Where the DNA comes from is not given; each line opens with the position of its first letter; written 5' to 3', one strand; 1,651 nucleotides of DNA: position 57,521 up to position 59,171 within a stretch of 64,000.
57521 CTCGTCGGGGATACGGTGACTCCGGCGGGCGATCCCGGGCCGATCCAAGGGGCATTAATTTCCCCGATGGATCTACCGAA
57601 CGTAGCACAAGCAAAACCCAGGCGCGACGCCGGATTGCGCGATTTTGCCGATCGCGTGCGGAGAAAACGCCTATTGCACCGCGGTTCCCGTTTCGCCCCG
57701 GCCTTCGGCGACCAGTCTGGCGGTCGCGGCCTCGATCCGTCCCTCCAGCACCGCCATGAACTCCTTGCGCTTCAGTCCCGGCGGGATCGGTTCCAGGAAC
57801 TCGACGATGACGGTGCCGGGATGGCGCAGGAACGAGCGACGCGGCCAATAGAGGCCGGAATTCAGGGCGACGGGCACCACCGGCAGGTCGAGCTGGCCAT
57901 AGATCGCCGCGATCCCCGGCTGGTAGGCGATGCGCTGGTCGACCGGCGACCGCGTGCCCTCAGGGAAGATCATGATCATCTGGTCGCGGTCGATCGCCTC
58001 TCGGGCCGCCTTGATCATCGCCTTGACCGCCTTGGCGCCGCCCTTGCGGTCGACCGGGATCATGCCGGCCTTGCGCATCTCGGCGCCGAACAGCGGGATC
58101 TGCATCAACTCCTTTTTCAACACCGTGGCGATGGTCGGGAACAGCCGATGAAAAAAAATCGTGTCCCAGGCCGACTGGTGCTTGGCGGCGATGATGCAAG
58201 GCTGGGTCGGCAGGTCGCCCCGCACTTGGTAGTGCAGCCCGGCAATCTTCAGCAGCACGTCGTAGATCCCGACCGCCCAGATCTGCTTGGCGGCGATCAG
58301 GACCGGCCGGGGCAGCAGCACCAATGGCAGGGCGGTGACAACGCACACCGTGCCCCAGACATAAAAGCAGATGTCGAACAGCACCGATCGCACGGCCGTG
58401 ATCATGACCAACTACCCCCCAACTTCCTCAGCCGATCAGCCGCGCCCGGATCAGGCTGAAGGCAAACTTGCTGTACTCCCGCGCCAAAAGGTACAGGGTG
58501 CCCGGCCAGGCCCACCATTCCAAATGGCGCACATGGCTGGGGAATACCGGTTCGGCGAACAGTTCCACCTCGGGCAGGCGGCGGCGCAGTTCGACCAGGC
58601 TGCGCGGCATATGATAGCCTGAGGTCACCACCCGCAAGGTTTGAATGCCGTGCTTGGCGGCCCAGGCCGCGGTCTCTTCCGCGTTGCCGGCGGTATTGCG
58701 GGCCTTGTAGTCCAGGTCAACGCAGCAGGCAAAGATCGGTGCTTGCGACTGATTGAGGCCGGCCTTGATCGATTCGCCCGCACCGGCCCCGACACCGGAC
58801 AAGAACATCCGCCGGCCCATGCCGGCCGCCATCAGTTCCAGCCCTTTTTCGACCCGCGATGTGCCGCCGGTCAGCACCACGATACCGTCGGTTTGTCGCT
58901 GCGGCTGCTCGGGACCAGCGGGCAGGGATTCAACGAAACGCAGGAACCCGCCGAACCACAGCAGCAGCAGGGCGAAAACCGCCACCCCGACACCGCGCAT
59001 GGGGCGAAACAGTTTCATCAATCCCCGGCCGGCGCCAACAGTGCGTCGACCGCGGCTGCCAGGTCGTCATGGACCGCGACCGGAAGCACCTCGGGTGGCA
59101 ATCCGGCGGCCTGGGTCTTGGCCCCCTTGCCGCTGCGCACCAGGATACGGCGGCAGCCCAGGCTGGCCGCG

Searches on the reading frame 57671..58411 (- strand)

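Call 35: search_protein_families(library=pfam, proteins=[window:57671-58411:-], max_evalue=0.00001)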
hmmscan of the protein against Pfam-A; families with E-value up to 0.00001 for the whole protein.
window:57671-58411:- (246 aa): 1 family
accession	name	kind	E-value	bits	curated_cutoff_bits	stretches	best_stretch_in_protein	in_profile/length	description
PF01553.26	Acyltransferase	-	2.8e-23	82.6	23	1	66-183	9-131/132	Acyltransferase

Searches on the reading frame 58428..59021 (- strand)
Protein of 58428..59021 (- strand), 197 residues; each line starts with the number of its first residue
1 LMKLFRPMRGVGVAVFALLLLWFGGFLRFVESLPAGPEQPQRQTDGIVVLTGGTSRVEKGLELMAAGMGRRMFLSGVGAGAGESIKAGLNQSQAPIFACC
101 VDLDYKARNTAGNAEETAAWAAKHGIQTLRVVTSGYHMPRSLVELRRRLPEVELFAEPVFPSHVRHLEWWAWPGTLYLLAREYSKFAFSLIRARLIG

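Call 35: search_protein_families(library=pfam, proteins=[window:58428-59021:-], max_evalue=0.00001)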
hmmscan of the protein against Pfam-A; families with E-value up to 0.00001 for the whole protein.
window:58428-59021:- (197 aa): 1 family
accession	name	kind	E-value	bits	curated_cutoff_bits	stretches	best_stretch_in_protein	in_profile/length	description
PF02698.23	DUF218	-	1.4e-13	51.3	27.6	1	45-183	1-131/133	DUF218 domain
